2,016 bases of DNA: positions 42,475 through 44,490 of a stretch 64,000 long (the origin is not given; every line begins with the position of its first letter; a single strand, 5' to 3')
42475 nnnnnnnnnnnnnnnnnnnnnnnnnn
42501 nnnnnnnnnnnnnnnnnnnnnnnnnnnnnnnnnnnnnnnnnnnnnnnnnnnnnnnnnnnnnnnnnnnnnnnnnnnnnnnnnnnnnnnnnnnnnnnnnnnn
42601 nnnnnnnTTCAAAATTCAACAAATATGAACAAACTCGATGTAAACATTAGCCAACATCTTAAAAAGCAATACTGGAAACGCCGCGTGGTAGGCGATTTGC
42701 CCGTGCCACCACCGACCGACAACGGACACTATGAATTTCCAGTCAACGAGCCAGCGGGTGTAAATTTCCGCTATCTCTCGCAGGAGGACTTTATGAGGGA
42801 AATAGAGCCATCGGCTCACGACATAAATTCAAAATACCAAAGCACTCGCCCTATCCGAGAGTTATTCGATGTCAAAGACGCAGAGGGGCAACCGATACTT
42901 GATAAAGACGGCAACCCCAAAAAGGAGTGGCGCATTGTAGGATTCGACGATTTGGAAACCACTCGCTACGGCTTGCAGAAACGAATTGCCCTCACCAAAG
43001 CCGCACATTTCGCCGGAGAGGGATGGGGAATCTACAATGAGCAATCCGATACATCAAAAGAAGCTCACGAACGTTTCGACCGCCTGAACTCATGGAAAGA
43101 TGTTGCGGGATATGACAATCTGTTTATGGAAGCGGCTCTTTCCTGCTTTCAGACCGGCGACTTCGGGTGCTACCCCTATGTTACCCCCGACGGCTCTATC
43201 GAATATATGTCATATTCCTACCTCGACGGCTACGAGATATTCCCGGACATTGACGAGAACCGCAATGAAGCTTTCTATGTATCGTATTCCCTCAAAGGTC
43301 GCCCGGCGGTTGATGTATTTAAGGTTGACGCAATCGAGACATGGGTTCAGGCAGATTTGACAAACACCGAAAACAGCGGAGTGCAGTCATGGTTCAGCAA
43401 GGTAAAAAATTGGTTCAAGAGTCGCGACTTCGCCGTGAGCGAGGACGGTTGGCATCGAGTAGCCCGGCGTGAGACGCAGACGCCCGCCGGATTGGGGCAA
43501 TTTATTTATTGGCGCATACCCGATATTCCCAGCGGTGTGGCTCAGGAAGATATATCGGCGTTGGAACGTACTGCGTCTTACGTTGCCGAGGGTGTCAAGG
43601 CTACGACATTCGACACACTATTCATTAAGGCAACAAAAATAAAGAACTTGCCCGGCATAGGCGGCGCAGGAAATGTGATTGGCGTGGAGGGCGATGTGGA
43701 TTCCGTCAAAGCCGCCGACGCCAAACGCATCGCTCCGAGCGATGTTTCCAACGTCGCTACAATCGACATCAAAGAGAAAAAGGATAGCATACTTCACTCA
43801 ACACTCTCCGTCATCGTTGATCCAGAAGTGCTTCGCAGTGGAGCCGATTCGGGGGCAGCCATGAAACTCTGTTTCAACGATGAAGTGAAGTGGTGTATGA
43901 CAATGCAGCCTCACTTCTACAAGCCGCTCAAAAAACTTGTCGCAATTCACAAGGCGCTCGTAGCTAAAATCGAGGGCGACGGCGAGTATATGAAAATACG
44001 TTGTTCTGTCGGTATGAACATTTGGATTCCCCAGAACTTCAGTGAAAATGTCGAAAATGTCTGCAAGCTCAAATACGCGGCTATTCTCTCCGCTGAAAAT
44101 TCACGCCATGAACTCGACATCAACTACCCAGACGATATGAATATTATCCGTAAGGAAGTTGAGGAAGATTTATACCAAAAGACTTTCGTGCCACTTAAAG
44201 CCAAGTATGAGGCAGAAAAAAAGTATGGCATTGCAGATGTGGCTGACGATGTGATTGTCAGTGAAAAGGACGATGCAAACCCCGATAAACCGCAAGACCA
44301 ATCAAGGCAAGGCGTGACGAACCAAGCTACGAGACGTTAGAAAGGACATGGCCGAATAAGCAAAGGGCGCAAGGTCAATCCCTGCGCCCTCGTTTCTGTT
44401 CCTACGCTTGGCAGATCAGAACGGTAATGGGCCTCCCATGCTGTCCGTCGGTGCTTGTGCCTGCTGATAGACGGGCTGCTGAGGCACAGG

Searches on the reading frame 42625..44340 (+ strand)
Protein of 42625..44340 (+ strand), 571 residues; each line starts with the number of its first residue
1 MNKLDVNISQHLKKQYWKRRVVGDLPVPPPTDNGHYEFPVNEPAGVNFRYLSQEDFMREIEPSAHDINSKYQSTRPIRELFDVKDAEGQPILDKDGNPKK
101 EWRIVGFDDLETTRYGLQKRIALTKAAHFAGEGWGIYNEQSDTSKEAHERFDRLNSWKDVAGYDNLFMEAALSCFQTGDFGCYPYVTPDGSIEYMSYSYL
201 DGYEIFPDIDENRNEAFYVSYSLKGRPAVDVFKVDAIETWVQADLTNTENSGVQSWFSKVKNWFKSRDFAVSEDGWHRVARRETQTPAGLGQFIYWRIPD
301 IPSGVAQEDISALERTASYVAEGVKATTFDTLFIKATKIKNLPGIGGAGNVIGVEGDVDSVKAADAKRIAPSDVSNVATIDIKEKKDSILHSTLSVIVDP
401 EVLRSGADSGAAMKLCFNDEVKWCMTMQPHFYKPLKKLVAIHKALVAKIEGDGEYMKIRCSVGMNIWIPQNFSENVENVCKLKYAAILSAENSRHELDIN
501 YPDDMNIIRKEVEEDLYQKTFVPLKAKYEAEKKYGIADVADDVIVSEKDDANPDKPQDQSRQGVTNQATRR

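Call 16: search_protein_families(library=pfam, proteins=[window:42625-44340:+], max_evalue=0.001)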
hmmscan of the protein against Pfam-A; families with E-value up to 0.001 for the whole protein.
window:42625-44340:+ (571 aa): 0 families

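Call 73: search_protein_families(library=phrogs, proteins=[window:42625-44340:+], max_evalue=0.00001)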
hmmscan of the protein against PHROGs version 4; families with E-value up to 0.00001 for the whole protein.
window:42625-44340:+ (571 aa): 1 family
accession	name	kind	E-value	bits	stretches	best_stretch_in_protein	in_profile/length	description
phrog_64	-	head and packaging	2.4e-08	33.9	1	119-548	130-524/547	portal protein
